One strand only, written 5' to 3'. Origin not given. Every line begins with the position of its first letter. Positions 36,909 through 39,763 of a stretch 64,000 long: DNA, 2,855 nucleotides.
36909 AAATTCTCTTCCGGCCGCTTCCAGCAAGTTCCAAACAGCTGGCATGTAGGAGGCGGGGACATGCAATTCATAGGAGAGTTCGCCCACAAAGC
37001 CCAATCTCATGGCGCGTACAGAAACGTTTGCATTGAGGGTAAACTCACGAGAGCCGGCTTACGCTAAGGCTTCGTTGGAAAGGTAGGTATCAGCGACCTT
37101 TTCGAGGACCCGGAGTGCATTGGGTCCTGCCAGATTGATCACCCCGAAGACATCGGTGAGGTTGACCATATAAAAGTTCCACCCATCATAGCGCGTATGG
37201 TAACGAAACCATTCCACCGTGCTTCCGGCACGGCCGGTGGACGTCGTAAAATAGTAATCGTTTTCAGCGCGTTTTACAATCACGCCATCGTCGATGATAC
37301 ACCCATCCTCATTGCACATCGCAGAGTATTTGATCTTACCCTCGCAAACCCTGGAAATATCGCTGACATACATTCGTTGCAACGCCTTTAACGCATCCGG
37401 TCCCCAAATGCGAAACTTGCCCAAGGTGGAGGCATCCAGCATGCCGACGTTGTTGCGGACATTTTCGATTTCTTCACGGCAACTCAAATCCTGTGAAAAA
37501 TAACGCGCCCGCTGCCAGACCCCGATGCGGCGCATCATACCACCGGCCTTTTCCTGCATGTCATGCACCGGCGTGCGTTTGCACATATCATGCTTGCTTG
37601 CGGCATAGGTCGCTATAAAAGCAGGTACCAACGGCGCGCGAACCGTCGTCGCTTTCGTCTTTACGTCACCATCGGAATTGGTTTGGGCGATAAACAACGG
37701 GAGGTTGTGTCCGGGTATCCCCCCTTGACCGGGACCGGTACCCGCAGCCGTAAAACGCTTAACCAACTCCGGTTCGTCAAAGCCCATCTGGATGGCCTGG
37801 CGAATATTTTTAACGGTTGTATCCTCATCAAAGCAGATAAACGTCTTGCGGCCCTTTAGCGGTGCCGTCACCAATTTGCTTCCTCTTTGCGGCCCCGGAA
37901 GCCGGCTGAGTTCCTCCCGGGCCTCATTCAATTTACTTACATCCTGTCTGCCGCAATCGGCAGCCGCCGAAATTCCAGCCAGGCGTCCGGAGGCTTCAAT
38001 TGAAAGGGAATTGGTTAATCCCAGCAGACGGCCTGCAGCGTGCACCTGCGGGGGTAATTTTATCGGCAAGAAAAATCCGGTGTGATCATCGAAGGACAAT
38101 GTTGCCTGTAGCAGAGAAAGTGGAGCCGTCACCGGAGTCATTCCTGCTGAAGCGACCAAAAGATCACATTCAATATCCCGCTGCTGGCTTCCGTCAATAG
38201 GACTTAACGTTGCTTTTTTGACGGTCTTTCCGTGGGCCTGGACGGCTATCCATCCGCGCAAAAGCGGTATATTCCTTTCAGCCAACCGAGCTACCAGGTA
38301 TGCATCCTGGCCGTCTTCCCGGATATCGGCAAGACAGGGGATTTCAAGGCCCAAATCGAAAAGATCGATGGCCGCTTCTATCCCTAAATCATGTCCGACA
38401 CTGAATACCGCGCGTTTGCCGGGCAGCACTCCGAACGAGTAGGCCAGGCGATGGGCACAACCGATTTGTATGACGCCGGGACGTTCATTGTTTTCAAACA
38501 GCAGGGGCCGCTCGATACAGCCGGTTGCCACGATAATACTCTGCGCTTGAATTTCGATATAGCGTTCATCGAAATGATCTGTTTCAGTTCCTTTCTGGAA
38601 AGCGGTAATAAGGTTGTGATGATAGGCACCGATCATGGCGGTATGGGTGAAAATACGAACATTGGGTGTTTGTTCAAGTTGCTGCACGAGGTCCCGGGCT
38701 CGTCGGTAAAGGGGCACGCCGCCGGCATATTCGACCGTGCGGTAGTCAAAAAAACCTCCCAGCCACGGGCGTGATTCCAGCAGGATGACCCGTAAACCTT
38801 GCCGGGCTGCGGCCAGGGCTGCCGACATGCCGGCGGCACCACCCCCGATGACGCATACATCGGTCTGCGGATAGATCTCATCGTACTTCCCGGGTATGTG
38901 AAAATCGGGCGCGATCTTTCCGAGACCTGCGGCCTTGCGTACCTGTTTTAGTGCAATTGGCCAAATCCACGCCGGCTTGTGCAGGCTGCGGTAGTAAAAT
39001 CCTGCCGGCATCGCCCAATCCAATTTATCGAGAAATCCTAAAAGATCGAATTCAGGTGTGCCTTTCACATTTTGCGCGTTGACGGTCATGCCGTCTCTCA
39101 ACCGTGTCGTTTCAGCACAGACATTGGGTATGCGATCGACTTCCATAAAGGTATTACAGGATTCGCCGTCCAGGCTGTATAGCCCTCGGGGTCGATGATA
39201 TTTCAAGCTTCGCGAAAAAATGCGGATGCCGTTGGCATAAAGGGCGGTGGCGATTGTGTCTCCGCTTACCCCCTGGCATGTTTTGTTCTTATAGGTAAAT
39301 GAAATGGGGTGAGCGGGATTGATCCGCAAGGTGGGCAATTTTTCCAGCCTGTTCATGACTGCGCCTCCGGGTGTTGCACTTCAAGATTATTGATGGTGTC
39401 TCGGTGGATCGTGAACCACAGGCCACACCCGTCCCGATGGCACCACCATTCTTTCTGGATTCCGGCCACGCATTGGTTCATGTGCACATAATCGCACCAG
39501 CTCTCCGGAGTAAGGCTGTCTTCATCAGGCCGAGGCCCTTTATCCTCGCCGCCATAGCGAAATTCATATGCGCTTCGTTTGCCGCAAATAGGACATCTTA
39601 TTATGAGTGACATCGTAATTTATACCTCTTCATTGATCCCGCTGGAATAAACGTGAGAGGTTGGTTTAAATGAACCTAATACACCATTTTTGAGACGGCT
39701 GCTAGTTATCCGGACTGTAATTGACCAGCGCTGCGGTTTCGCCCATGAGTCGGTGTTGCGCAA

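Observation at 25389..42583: Island combining two non-Pyl MttB methyltransferases with SoxBDAG, but no corrinoid protein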

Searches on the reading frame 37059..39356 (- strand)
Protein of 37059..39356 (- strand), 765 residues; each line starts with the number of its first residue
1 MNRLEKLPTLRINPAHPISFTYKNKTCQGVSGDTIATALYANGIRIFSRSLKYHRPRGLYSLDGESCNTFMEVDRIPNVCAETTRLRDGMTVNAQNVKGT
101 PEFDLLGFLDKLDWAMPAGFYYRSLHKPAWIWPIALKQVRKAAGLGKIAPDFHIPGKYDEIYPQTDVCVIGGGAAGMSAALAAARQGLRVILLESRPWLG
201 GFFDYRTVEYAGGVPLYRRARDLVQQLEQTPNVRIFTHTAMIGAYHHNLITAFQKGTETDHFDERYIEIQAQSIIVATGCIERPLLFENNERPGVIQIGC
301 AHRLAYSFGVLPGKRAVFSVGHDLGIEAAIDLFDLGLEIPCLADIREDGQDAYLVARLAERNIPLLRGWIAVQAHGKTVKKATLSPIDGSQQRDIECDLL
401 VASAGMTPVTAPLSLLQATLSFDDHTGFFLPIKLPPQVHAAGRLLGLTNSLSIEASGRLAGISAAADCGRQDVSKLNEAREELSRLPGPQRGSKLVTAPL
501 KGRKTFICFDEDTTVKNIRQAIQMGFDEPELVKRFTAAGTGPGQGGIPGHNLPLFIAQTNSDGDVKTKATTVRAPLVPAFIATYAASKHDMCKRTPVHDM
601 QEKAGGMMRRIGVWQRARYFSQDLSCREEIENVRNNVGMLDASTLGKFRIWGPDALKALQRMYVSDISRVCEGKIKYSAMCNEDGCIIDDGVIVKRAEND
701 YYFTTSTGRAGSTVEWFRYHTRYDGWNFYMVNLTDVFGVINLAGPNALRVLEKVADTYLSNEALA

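Call 4: search_protein_families(library=pfam, proteins=[window:37059-39356:-])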
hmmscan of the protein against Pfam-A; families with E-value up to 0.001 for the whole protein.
window:37059-39356:- (765 aa): 13 families
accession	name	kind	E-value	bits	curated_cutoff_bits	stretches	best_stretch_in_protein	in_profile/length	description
PF01571.26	GCV_T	-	4e-37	128.3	25.6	1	597-761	1-161/255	Aminomethyltransferase folate-binding domain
PF13510.11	Fer2_4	-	3.2e-19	69.2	22.8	1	16-96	2-81/82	2Fe-2S iron-sulfur cluster binding domain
PF17806.6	SO_alpha_A3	-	2.2e-17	63.6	23.1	1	504-587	3-86/87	Sarcosine oxidase A3 domain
PF07992.20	Pyr_redox_2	-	1.7e-15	57.7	26.1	1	166-422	2-251/291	Pyridine nucleotide-disulphide oxidoreductase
PF12831.13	FAD_oxidored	-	7.4e-13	49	27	1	166-203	1-38/416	FAD dependent oxidoreductase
PF01266.30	DAO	-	1.3e-08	35.3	27.9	1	166-203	1-46/353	FAD dependent oxidoreductase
PF00890.30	FAD_binding_2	-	2.2e-08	34.1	20.4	1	166-201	1-36/414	FAD binding domain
PF13450.12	NAD_binding_8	-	1.2e-07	32.4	21.9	1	169-204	1-36/68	NAD(P)-binding Rossmann-like domain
PF01134.28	GIDA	-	1.7e-07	31.1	22.1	1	166-194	1-29/391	Glucose inhibited division protein A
PF03486.20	HI0933_like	-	3.4e-06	27.1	50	1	166-199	2-35/244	HI0933-like protein Rossmann domain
PF01494.25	FAD_binding_3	-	3.6e-05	23.6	22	1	164-198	1-35/349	FAD binding domain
PF01946.23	Thi4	-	8.1e-05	22.4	26.2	1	162-201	15-55/235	Thi4 family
PF13738.12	Pyr_redox_3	-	9.4e-05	22.2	30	0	169-196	2-30/305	Pyridine nucleotide-disulphide oxidoreductase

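Call 17: search_protein_families(library=ncbifam, proteins=[window:37059-39356:-])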
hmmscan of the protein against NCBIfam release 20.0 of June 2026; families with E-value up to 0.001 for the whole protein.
window:37059-39356:- (765 aa): 73 families (the best 25 are shown)
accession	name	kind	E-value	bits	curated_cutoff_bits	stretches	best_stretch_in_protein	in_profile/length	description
TIGR01372.1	soxA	subfamily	2.9e-161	538.4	1164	1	11-764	11-787/996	sarcosine oxidase subunit alpha family protein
NF001567.0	PRK00389.1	subfamily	2.6e-27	95.7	300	1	591-760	2-166/359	glycine cleavage system aminomethyltransferase GcvT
TIGR00528.1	gcvT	equivalog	5.1e-26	91.4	235.85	1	593-759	2-163/362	glycine cleavage system aminomethyltransferase GcvT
NF053776.1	TmaoDeMthMsil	equivalog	4.8e-19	68.4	1100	1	591-758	384-547/763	trimethylamine N-oxide demethylase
NF010093.0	PRK13579.1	equivalog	2e-15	56.5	459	1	588-755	5-165/371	glycine cleavage system aminomethyltransferase GcvT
TIGR01292.1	TRX_reduct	equivalog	2.3e-10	39.8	343.45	1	166-414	2-244/300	thioredoxin-disulfide reductase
TIGR03140.1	AhpF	equivalog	6.3e-10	38.2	502.9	1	163-366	211-406/515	alkyl hydroperoxide reductase subunit F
NF004789.0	PRK06134.1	subfamily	8.9e-10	37.7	747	1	164-255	12-100/581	FAD-dependent oxidoreductase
NF009477.0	PRK12843.1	equivalog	1.6e-09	36.8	758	1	164-205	16-57/578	FAD-dependent oxidoreductase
NF009410.0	PRK12771.1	subfamily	2.4e-09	36.4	516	1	165-226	139-193/566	NAD(P)-binding protein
NF009133.0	PRK12486.1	equivalog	1e-08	34.5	410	1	592-705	12-123/369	dimethylsulfoniopropionate demethylase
NF006130.0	PRK08274.1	equivalog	1.5e-08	33.9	369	1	164-201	5-44/467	FAD-dependent tricarballylate dehydrogenase TcuA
NF005882.1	PRK07843.1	equivalog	2.8e-08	32.7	788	1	165-201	2-38/547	3-oxosteroid 1-dehydrogenase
TIGR03467.1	HpnE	equivalog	8.8e-08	31.9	283.05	1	167-201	1-35/430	hydroxysqualene dehydroxylase HpnE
NF053677.1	Desat2ChcC2Cyan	equivalog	1.5e-07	30.2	900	1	165-201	1-37/558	4-oxocyclohex-2-ene-1-carboxylate 5-dehydrogenase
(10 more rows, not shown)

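Call 22: find_encoding_contigs(protein=window:37059-39356:-, flank=10000, max_places=6)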
Protein window:37059-39356:- (765 aa): no gene with exactly this product is on record in the collection.

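Call 31: find_related_loci(query=window:37059-39356:-, collection=genome_contigs, flank=10000)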
Query window:37059-39356:- (765 aa) in genome_contigs; peptide patterns used: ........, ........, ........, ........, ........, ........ (x = any residue, [..] = any of these).
55 stretches matched a pattern; 7 encode a relative of the query (tblastn E <= 1e-3); 7 distinct loci.
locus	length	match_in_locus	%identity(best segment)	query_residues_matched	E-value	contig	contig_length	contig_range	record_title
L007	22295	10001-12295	75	1-764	0e+0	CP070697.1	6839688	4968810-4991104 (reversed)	MAG: Desulfobacterales bacterium isolate bin589 chromosome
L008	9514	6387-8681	72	1-764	0e+0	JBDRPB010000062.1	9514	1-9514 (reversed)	MAG: Pseudomonadota bacterium isolate MEGAHIT-group-1.999 k141_3633374, whole genome shotgun sequence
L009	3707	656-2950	73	1-764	0e+0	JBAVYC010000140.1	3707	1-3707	MAG: Desulfobacterales bacterium isolate MFD03804_ilm_asm_bin1 k127_2336, whole genome shotgun sequence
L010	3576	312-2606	72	1-764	0e+0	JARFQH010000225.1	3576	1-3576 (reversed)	MAG: Desulfobacteraceae bacterium isolate MAG_Ve_Sed_19 k141_1927597, whole genome shotgun sequence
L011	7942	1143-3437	71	1-764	0e+0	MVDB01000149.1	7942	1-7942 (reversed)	MAG: Desulfobacteraceae bacterium 4484_190.2 ex4484_190.2_scaffold_17812, whole genome shotgun sequence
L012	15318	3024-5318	66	1-764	0e+0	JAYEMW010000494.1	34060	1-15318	MAG: Thermodesulfobacteriota bacterium isolate MAG071 MAG071_494, whole genome shotgun sequence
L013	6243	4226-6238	71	1-670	0e+0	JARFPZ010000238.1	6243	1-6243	MAG: Desulfosarcina sp. isolate MAG_Ve_Sed_11 k141_132470, whole genome shotgun sequence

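Call 39: search_protein_families(library=pfam, proteins=[L012:6810-7607:+, L012:9115-9747:+, L012:9981-11666:+, L012:11860-12801:+, L012:12893-13777:+, L012:13839-14831:+, L008:488-1597:-, L008:1625-3094:-, L008:3380-4264:-, L012:6135-6791:+])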
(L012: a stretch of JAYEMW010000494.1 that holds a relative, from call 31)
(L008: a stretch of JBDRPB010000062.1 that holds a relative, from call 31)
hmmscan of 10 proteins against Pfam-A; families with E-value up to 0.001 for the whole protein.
L012:6810-7607:+ (265 aa): 2 families
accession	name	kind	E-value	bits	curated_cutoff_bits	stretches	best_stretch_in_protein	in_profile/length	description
PF00809.28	Pterin_bind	-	4.6e-21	76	25.5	1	6-228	2-244/244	Pterin binding enzyme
PF03599.22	CdhD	-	0.00024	20.4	24.8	1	23-137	54-164/387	CO dehydrogenase/acetyl-CoA synthase delta subunit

L012:9115-9747:+ (210 aa): 2 families
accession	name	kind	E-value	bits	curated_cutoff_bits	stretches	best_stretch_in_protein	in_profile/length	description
PF02310.24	B12-binding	-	3.7e-29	101.5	32.1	1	89-202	1-120/121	B12 binding domain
PF02607.22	B12-binding_2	-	3.9e-20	72.3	23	1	6-77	4-74/74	B12 binding domain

L012:9981-11666:+ (561 aa): 1 family
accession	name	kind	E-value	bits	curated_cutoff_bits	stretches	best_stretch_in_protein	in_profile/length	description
PF00496.27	SBP_bac_5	-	1.3e-73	248.7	32.4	1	91-446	2-354/368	Bacterial extracellular solute-binding proteins, family 5 Middle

L012:11860-12801:+ (313 aa): 2 families
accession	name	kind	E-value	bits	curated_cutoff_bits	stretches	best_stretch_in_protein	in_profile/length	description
PF00528.27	BPD_transp_1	-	1.2e-40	139.6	26.4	1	113-311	1-183/184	Binding-protein-dependent transport system inner membrane component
PF19300.4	BPD_transp_1_N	-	4.3e-13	49.9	23.8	1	1-76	1-76/114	Binding-prot-dependent transport system membrane comp, N-term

L012:12893-13777:+ (294 aa): 2 families
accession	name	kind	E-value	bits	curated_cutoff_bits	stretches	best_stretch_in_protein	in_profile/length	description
PF00528.27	BPD_transp_1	-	1.5e-25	90.5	26.4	1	109-292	1-183/184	Binding-protein-dependent transport system inner membrane component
PF12911.12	OppC_N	-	1.7e-14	53.9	23.9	1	16-64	1-49/53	N-terminal TM domain of oligopeptide transport permease C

L012:13839-14831:+ (330 aa): 4 families
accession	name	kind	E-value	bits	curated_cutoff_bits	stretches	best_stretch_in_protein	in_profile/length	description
PF00005.33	ABC_tran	-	4.8e-29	102.2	25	1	26-185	2-137/137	ABC transporter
PF08352.17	oligo_HPY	-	5.6e-22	78.4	27.1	1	237-301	2-65/65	Oligopeptide/dipeptide transporter, C-terminal region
PF02463.25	SMC_N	-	7e-06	26.1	40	1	40-229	29-211/220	RecF/RecN/SMC N terminal domain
PF13304.12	AAA_21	-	1.5e-05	25.6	27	1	153-220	234-303/304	AAA domain, putative AbiEii toxin, Type IV TA system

L008:488-1597:- (369 aa): 3 families
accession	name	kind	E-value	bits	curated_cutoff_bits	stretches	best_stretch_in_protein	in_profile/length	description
PF00005.33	ABC_tran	-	7.1e-36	124.3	25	1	24-169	2-136/137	ABC transporter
PF00571.33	CBS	-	1.1e-13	51.7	24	2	256-308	1-53/57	CBS domain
PF13304.12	AAA_21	-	0.00037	21.1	27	0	131-201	227-299/304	AAA domain, putative AbiEii toxin, Type IV TA system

L008:1625-3094:- (489 aa): 4 families
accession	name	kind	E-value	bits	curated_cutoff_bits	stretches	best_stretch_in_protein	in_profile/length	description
PF00528.27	BPD_transp_1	-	5.9e-21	75.5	26.4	1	299-479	1-181/184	Binding-protein-dependent transport system inner membrane component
PF13240.11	Zn_Ribbon_1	-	0.00026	21.1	25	1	6-23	2-19/23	zinc-ribbon domain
PF13248.11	Zn_ribbon_3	-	0.00073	19.4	27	0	5-24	4-23/26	zinc-ribbon domain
PF12773.13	DZR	-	0.00087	19.8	27.3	0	6-27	1-22/45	Double zinc ribbon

L008:3380-4264:- (294 aa): 2 families
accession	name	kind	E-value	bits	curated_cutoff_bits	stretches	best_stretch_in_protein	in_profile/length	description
PF01418.23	HTH_6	-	1.6e-14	54.1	28.3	1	9-77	3-71/77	Helix-turn-helix domain, rpiR family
PF01380.27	SIS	-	7.9e-10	39.1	25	1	133-237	2-106/131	SIS domain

L012:6135-6791:+ (218 aa): 0 families

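Call 40: search_protein_families(library=pfam, proteins=[L007:13740-15077:+, L007:15225-16031:+, L007:16028-17101:+, L007:17116-19266:-, L007:6297-7433:-, L007:5069-6253:-, L007:4158-5102:-, L007:3355-4263:-, L007:871-2196:+, L007:19677-20438:+])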
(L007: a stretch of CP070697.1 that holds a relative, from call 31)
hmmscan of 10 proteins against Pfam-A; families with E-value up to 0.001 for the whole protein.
L007:13740-15077:+ (445 aa): 4 families
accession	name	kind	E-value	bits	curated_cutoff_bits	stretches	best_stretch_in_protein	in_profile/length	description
PF01266.30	DAO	-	1.5e-43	150.1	27.9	1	6-398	1-353/353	FAD dependent oxidoreductase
PF07992.20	Pyr_redox_2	-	6.6e-06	26.2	26.1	0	181-229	190-237/291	Pyridine nucleotide-disulphide oxidoreductase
PF01134.28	GIDA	-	4.4e-05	23.2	22.1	0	192-230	113-151/391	Glucose inhibited division protein A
PF00070.33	Pyr_redox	-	4.8e-05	24.2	22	0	7-41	2-36/82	Pyridine nucleotide-disulphide oxidoreductase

L007:15225-16031:+ (268 aa): 1 family
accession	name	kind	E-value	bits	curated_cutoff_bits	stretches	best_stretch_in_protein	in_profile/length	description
PF01012.27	ETF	-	2.1e-37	129.1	26.7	1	38-217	6-179/181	Electron transfer flavoprotein domain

L007:16028-17101:+ (357 aa): 2 families
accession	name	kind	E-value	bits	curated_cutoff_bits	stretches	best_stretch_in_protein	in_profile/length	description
PF00766.25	ETF_alpha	-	5.9e-35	119.5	27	1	231-311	1-81/81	Electron transfer flavoprotein FAD-binding domain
PF01012.27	ETF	-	3.8e-18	66.4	26.7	1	43-199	2-164/181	Electron transfer flavoprotein domain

L007:17116-19266:- (716 aa): 7 families
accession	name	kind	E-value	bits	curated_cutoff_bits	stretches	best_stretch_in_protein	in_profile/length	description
PF25596.1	CPSase_L_D1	-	3.4e-49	166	27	1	202-313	2-117/118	Carbamoyl phosphate synthase preATP-grasp domain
PF02786.22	CPSase_L_D2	-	1.4e-32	113.4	19.8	1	317-519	1-210/211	Carbamoyl-phosphate synthase L chain, ATP binding domain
PF02142.27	MGS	-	2e-21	76.3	24.1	1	600-685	2-94/94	MGS-like domain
PF02787.25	CPSase_L_D3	-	1.5e-19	70.2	26.6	1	70-149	3-79/80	Carbamoyl-phosphate synthetase large chain, oligomerisation domain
PF02222.28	ATP-grasp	-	1.8e-08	34.6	27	1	325-489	3-163/179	ATP-grasp domain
PF15632.11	ATPgrasp_Ter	-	1.5e-07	31.7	29.1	1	393-515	5-111/131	ATP-grasp in the biosynthetic pathway with Ter operon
PF07478.18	Dala_Dala_lig_C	-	6.8e-05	22.9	24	1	345-487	29-174/204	D-ala D-ala ligase C-terminus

L007:6297-7433:- (378 aa): 4 families
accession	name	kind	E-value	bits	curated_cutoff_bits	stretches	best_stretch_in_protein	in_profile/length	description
PF13416.11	SBP_bac_8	-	3.6e-29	102.9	27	1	67-323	2-259/279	Bacterial extracellular solute-binding protein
PF13343.11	SBP_bac_6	-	7.3e-23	81.7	24.6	1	118-328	27-222/245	Bacterial extracellular solute-binding protein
PF01547.30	SBP_bac_1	-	1e-15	59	26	1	57-311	8-304/307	Bacterial extracellular solute-binding protein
PF10518.14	TAT_signal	-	8.3e-06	25.9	22.7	1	9-28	2-21/21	TAT (twin-arginine translocation) pathway signal sequence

L007:5069-6253:- (394 aa): 3 families
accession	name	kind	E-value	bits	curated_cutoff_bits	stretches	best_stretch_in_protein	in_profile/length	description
PF00005.33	ABC_tran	-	2.1e-37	129.2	25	1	47-188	2-136/137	ABC transporter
PF08402.16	TOBE_2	-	1.4e-10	41.6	21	1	306-385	2-75/76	TOBE domain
PF13304.12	AAA_21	-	2.9e-06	28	27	1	152-222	229-301/304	AAA domain, putative AbiEii toxin, Type IV TA system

L007:4158-5102:- (314 aa): 1 family
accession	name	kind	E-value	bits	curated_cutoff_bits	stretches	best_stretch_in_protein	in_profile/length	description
PF00528.27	BPD_transp_1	-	1.6e-13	51.2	26.4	1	132-306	35-175/184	Binding-protein-dependent transport system inner membrane component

L007:3355-4263:- (302 aa): 1 family
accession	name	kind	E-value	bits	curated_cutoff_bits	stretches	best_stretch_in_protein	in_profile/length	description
PF00528.27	BPD_transp_1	-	2.9e-15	56.9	26.4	1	124-301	4-181/184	Binding-protein-dependent transport system inner membrane component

L007:871-2196:+ (441 aa): 0 families

L007:19677-20438:+ (253 aa): 0 families

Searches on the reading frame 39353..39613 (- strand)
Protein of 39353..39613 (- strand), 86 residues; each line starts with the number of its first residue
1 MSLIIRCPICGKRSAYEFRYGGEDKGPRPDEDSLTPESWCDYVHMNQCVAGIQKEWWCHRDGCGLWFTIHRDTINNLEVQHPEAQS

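Call 4: search_protein_families(library=pfam, proteins=[window:39353-39613:-])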
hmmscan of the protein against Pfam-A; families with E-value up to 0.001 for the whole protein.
window:39353-39613:- (86 aa): 1 family
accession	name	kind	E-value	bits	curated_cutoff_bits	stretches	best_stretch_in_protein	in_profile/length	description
PF04267.17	SoxD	-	4.9e-25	87.9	27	1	4-76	1-74/82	Sarcosine oxidase, delta subunit family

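Call 17: search_protein_families(library=ncbifam, proteins=[window:39353-39613:-])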
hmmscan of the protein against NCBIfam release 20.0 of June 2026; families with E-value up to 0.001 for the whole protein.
window:39353-39613:- (86 aa): 1 family
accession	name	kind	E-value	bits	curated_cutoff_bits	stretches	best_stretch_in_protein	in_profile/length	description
TIGR01374.1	soxD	subfamily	4.9e-22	78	116.5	1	5-75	2-72/83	sarcosine oxidase subunit delta family protein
